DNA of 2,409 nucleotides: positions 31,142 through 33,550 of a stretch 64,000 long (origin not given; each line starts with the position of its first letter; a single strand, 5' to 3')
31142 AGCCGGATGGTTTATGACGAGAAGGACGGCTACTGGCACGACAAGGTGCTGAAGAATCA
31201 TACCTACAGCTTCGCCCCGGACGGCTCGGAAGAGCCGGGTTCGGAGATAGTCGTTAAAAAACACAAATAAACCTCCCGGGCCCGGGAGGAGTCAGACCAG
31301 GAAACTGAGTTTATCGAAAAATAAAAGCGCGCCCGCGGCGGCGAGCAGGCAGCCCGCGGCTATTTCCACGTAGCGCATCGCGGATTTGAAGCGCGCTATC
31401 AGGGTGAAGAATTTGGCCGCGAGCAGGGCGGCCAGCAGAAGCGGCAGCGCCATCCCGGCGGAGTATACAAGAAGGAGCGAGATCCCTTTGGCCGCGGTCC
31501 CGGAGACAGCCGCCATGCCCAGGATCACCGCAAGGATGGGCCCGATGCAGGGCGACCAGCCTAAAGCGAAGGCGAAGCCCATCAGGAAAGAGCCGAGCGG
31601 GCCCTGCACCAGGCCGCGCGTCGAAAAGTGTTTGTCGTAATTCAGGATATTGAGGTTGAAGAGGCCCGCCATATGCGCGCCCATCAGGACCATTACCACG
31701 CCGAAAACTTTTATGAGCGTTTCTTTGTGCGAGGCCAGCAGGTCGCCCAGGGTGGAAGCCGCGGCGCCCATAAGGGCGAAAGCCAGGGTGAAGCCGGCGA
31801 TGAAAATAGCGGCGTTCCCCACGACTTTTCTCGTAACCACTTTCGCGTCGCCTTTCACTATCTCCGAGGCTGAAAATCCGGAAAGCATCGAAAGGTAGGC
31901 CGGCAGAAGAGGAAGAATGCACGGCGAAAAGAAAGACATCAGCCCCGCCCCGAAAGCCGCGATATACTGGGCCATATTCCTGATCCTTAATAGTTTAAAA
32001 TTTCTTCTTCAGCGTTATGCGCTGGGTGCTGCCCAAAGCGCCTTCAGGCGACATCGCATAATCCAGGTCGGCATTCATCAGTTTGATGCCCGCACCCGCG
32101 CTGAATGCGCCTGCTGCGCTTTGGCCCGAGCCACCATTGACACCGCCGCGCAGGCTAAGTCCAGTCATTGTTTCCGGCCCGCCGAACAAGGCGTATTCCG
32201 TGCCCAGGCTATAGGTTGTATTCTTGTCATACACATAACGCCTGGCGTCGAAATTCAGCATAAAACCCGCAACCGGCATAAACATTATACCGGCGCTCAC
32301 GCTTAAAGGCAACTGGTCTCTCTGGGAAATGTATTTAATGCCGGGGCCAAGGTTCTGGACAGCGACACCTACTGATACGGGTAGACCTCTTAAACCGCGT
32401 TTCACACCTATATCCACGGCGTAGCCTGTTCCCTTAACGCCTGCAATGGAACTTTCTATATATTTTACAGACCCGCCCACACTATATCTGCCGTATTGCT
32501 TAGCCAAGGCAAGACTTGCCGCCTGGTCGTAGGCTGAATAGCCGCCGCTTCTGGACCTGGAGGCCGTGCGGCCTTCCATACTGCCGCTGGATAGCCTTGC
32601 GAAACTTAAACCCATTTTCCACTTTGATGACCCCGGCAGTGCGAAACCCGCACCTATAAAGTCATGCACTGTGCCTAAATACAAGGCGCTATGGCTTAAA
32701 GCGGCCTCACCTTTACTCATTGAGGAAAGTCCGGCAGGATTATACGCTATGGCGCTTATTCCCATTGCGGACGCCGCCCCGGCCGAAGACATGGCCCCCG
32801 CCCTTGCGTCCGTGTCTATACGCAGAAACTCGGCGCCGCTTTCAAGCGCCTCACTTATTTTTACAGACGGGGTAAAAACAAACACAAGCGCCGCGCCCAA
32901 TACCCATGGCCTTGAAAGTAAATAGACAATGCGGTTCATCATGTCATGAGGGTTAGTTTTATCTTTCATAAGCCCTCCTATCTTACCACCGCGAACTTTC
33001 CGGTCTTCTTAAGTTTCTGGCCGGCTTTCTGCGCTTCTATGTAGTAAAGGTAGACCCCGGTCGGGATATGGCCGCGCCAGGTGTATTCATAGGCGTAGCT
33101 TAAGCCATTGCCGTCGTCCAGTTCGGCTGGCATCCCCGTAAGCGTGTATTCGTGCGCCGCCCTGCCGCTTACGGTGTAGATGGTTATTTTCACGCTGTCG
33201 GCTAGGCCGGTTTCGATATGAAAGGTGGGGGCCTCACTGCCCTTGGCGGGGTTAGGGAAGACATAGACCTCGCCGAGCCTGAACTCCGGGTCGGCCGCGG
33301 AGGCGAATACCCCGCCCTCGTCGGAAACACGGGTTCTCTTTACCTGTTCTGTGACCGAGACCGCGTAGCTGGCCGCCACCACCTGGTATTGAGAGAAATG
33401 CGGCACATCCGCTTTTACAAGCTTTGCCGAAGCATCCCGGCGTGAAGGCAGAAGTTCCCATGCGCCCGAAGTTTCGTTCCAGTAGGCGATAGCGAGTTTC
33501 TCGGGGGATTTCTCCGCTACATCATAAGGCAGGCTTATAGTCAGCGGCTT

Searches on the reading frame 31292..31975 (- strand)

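Call 36: search_protein_families(library=pfam, proteins=[window:31292-31975:-], max_evalue=0.01)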
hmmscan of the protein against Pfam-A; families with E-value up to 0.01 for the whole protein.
window:31292-31975:- (227 aa): 1 family
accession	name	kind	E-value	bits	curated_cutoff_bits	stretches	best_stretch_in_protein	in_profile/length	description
PF02683.22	DsbD_TM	-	6.2e-20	71.9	27.1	1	5-201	6-200/219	Cytochrome C biogenesis protein transmembrane domain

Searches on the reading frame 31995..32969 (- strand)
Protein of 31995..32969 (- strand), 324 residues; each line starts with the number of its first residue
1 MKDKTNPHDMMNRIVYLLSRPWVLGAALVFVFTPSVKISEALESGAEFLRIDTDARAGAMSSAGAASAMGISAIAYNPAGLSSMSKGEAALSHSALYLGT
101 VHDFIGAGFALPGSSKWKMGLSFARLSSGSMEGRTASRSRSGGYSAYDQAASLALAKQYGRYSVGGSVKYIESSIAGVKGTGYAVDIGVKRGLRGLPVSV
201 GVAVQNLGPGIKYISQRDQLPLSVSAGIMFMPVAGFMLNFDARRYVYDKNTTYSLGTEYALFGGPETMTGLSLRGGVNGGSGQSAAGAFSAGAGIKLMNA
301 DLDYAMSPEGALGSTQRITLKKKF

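Call 36: search_protein_families(library=pfam, proteins=[window:31995-32969:-], max_evalue=0.01)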
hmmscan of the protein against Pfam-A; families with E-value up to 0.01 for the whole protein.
window:31995-32969:- (324 aa): 1 family
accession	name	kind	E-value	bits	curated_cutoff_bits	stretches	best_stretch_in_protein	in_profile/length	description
PF19572.5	PorV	-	0.0054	16.7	27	0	42-83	9-50/243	Type IX secretion system protein PorV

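Call 64: search_protein_families(library=pfam, proteins=[window:31995-32969:-], max_evalue=1)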
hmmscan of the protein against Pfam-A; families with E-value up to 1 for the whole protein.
window:31995-32969:- (324 aa): 2 families
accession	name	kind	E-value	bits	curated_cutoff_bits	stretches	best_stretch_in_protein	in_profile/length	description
PF19572.5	PorV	-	0.0054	16.7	27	1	42-83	9-50/243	Type IX secretion system protein PorV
PF03349.22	Toluene_X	-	0.068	12.1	29.7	1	58-95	23-59/421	Outer membrane protein transport protein (OMPP1/FadL/TodX)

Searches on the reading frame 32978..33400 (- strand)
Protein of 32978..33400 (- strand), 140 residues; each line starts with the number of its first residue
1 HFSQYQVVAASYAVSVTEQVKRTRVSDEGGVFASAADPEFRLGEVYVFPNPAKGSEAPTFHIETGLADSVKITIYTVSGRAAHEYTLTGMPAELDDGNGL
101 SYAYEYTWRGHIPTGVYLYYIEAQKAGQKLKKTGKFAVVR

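Call 64: search_protein_families(library=pfam, proteins=[window:32978-33400:-], max_evalue=1)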
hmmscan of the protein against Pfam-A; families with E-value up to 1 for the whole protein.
window:32978-33400:- (140 aa): 2 families
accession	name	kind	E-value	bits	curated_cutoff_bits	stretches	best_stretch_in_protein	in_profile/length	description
PF18962.6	Por_Secre_tail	-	0.0049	17.6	27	1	47-81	1-33/75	Secretion system C-terminal sorting domain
PF13585.12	CHU_C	-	0.025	15.1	27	1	59-134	17-82/86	CHU_C Type IX secretion signal domain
